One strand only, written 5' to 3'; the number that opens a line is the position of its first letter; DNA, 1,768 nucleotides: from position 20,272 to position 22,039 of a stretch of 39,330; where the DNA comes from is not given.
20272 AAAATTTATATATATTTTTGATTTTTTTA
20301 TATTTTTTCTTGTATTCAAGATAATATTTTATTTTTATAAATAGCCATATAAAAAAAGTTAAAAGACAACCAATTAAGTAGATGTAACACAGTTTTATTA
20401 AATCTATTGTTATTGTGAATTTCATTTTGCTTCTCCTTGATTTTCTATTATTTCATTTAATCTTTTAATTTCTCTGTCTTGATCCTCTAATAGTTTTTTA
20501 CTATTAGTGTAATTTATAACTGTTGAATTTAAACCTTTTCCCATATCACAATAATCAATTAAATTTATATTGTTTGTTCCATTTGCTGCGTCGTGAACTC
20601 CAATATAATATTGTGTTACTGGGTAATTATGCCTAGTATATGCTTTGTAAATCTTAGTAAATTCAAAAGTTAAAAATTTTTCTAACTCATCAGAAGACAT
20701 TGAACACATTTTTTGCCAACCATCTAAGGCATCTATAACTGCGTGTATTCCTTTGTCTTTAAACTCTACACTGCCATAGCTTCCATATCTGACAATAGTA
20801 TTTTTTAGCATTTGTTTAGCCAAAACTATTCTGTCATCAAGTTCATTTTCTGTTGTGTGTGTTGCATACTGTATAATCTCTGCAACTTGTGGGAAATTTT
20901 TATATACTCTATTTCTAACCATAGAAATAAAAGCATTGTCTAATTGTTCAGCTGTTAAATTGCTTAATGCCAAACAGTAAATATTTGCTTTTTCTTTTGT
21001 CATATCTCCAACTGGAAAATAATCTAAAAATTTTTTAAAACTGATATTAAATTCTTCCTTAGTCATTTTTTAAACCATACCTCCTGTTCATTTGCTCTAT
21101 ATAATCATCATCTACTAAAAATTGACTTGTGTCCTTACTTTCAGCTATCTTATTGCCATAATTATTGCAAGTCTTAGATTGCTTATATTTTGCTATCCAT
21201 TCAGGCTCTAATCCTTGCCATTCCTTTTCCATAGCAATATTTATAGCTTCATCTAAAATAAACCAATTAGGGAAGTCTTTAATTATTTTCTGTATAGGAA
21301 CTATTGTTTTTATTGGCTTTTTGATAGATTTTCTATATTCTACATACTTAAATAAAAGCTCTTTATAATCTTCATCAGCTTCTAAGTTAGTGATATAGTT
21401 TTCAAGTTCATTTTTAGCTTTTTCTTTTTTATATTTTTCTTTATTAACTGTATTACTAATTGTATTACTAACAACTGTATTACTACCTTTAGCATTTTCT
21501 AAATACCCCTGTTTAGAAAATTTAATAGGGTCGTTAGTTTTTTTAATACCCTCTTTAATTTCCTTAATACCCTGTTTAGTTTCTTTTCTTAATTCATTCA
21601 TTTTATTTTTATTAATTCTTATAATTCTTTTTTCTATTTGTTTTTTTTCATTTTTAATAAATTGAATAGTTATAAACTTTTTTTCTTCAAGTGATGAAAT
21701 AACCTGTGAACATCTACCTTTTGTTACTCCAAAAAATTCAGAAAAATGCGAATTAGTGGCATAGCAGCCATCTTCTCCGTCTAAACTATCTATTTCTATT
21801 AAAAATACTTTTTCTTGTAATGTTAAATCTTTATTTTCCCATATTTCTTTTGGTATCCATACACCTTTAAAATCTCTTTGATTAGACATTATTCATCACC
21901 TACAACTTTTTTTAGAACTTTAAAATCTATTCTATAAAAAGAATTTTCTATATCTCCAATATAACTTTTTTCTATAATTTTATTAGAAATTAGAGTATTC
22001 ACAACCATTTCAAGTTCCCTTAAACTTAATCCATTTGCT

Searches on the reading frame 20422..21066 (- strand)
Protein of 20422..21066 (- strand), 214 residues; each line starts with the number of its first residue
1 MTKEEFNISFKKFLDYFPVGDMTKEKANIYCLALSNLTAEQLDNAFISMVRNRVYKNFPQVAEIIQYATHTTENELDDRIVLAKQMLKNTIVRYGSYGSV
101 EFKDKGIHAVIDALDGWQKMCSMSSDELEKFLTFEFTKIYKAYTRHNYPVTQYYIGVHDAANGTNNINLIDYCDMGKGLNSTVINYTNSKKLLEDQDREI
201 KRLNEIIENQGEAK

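Call 15: search_protein_families(library=pfam, proteins=[window:20422-21066:-], max_evalue=0.01)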
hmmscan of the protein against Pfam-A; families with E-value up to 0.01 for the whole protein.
window:20422-21066:- (214 aa): 1 family
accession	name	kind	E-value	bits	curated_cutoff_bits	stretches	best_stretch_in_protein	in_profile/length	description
PF20081.4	DUF6475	-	7.4e-10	39.5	28.5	1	100-170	1-72/90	Domain of unknown function (DUF6475)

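Call 16: search_protein_families(library=phrogs, proteins=[window:20422-21066:-], max_evalue=0.001)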
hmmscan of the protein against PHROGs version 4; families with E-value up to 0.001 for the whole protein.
window:20422-21066:- (214 aa): 2 families
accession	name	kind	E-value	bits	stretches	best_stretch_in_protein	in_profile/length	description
phrog_10105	-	unknown function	6.4e-52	177.1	1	1-180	4-184/210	-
phrog_9804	-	unknown function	4.6e-06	27.5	1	1-146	1-153/214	-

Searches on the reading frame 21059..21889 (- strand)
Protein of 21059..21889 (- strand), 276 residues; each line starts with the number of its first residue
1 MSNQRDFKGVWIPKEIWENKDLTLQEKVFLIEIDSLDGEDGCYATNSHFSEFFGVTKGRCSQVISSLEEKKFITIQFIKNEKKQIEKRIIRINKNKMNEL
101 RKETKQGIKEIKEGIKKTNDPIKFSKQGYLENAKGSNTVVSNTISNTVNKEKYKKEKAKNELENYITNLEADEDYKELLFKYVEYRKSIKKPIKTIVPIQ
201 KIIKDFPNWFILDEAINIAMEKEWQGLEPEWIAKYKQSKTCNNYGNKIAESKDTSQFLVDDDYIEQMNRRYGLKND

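Call 15: search_protein_families(library=pfam, proteins=[window:21059-21889:-], max_evalue=0.01)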
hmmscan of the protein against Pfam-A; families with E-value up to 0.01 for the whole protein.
window:21059-21889:- (276 aa): 3 families
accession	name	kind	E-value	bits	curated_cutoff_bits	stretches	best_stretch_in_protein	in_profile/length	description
PF21984.2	DnaD_N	-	0.00071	20.2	27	1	21-86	13-78/101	DnaD N-terminal domain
PF07889.17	DUF1664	-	0.00097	19.6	34.6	1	49-123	28-104/124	Protein of unknown function (DUF1664)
PF13730.12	HTH_36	-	0.0028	17.8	25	1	21-73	2-55/55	Helix-turn-helix domain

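Call 16: search_protein_families(library=phrogs, proteins=[window:21059-21889:-], max_evalue=0.001)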
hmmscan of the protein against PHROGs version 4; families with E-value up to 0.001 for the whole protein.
window:21059-21889:- (276 aa): 9 families
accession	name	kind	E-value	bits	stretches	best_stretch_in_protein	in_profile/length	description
phrog_678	-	DNA, RNA and nucleotide metabolism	2.2e-26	94.2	1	17-272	66-317/346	replication initiation O-like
phrog_270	-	DNA, RNA and nucleotide metabolism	1.7e-16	61.5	1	3-160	26-173/383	replication initiation protein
phrog_2880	-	DNA, RNA and nucleotide metabolism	6.8e-09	36.3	1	9-192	14-180/459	replication initiation protein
phrog_186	-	DNA, RNA and nucleotide metabolism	3.9e-08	34.3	1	1-223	14-216/308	DnaD-like helicase loader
phrog_428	-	DNA, RNA and nucleotide metabolism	5.2e-08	33.5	1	10-190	91-250/455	replication initiation protein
phrog_19658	-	DNA, RNA and nucleotide metabolism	2.9e-06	28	1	19-160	14-163/283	replication initiation protein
phrog_18589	-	unknown function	0.00026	22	1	180-254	46-125/156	-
phrog_6451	-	DNA, RNA and nucleotide metabolism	0.00042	21.1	1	62-257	87-262/272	primosomal protein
phrog_391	-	DNA, RNA and nucleotide metabolism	0.00045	21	1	16-159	9-154/298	replication initiation O-like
